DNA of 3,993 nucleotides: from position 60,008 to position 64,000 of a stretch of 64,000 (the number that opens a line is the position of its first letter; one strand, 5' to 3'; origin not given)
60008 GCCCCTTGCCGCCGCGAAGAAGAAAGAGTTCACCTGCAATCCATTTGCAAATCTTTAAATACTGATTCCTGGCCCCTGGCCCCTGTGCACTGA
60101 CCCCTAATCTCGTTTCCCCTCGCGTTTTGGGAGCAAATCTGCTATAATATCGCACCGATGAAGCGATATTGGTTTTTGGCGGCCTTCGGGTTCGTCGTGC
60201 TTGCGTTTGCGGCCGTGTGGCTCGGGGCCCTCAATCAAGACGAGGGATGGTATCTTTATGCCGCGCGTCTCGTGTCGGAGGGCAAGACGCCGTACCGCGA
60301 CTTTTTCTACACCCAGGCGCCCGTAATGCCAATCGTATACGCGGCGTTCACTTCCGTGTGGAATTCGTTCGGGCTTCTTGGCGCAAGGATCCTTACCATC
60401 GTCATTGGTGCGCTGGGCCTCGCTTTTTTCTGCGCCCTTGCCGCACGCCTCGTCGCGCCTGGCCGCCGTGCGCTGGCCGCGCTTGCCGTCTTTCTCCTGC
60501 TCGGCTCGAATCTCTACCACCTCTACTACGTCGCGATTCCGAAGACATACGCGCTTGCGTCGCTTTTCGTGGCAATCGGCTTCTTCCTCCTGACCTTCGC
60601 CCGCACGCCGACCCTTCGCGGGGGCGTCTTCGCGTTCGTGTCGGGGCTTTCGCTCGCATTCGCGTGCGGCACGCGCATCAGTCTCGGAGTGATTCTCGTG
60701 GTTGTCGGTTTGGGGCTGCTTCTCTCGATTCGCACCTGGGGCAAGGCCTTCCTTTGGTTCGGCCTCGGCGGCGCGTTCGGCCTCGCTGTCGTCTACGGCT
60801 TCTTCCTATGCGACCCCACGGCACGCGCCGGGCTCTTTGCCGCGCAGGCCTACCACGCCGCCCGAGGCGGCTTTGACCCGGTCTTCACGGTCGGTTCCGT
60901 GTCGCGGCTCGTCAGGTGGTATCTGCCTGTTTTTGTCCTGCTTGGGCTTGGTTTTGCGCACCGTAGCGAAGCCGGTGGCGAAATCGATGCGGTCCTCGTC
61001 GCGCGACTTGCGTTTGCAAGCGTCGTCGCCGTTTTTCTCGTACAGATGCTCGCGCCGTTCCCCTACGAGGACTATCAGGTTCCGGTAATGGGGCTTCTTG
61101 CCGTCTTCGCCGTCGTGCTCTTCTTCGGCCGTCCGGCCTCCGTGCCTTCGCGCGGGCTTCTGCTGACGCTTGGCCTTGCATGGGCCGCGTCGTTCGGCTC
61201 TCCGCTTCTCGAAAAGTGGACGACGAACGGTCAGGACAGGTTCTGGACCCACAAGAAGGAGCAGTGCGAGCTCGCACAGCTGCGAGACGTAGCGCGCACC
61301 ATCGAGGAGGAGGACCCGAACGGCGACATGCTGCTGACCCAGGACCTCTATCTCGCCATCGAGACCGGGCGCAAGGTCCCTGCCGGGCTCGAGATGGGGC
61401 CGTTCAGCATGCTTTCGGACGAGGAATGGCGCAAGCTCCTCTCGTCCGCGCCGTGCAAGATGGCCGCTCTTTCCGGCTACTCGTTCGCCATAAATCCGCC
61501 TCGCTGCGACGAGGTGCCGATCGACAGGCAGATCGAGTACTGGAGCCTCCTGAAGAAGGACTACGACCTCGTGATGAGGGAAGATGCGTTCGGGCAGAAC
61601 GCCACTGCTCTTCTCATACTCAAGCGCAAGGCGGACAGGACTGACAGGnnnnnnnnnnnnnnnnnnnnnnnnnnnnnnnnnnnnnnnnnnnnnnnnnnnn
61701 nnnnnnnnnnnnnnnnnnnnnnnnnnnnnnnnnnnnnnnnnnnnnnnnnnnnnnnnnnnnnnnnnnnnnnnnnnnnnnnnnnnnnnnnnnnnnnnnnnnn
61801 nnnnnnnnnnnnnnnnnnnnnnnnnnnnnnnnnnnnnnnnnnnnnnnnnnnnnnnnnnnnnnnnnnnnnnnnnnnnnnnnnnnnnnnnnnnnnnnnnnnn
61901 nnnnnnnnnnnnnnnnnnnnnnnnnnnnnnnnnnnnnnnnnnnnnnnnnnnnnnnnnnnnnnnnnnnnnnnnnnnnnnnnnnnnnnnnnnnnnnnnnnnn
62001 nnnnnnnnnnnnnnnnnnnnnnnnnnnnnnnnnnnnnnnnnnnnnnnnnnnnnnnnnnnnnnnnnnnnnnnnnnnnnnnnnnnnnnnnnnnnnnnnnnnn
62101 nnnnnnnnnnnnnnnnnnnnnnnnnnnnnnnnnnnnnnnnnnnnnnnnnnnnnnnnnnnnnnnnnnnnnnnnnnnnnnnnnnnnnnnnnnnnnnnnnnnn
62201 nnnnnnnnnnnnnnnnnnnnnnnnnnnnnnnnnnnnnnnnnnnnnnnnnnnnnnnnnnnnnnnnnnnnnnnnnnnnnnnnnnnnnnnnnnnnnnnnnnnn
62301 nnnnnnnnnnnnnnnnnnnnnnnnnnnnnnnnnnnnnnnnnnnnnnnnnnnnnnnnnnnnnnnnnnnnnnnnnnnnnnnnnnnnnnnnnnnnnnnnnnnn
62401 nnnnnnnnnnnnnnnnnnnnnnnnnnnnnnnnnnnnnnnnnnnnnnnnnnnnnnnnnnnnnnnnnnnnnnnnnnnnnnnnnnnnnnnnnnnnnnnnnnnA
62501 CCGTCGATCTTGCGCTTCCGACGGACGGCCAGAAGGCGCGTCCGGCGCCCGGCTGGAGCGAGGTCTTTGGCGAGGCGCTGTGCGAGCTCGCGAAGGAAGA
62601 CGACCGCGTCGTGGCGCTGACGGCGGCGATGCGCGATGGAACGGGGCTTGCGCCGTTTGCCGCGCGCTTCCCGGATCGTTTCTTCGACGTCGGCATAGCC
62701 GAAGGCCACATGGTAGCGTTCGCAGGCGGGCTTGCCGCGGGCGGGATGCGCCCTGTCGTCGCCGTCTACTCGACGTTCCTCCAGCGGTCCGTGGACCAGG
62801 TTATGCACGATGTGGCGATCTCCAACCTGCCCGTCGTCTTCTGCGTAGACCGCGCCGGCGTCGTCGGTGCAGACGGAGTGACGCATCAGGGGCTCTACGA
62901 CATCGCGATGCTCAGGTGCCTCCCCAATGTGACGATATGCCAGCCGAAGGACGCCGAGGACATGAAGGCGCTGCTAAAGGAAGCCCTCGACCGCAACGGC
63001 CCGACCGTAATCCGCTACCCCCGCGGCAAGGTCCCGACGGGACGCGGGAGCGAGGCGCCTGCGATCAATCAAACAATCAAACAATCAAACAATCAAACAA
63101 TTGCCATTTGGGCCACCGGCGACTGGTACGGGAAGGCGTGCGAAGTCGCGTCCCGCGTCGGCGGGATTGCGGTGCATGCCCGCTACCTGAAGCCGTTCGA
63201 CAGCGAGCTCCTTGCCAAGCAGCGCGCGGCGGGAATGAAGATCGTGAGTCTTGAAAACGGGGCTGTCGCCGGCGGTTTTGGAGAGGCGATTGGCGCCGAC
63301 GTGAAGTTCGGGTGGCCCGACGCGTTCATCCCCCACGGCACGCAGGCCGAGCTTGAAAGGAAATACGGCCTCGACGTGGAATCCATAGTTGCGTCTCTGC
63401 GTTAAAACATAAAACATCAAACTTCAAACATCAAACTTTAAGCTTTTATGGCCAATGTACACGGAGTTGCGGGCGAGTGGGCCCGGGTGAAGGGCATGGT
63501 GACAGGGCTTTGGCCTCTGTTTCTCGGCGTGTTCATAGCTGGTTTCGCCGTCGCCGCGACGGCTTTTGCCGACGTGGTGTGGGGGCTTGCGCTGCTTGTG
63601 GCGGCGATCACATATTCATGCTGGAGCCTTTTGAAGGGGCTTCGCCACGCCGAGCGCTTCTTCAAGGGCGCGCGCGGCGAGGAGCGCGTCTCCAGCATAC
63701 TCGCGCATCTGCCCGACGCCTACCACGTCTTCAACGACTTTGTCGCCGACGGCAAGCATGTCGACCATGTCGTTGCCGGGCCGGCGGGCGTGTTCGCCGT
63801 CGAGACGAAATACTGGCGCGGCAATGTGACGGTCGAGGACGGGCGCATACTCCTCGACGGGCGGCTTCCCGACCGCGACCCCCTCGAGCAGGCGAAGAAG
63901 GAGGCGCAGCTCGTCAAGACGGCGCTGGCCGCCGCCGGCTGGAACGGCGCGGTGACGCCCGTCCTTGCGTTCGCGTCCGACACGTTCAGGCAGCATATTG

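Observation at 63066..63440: AT-rich CAAAC-type tandem repeats inside and just after dxs in a ~65% GC genome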

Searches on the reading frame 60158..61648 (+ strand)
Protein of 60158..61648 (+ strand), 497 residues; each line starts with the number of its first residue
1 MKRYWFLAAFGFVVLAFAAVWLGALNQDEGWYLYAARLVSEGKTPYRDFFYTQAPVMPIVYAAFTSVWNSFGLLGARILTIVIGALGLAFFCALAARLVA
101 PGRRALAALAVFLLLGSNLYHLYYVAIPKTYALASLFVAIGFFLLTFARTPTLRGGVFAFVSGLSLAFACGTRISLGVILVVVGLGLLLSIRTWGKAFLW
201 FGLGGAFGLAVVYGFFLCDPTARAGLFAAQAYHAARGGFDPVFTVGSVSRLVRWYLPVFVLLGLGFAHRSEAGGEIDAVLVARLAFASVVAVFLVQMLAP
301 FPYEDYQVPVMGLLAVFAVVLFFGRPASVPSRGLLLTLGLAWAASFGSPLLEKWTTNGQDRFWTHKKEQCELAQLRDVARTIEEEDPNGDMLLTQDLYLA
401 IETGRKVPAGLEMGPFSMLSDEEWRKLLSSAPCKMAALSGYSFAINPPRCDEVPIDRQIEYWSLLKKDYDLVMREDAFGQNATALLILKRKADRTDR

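Call 8: search_protein_families(library=ncbifam, proteins=[window:60158-61648:+])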
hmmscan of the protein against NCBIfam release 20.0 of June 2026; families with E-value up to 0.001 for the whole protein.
window:60158-61648:+ (497 aa): 0 families

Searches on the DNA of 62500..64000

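Call 32: search_rna_families(source=window, start=62500, end=64000, threshold=evalue, max_evalue=1)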
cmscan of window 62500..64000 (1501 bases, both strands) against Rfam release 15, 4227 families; matches with E-value up to 1: 1.
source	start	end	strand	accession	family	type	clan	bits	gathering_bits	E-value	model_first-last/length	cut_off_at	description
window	63702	63846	+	RF02735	Sernc350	Gene; antisense;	-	14.7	50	0.57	60-235/513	no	Saccharopolyspora sRNA 350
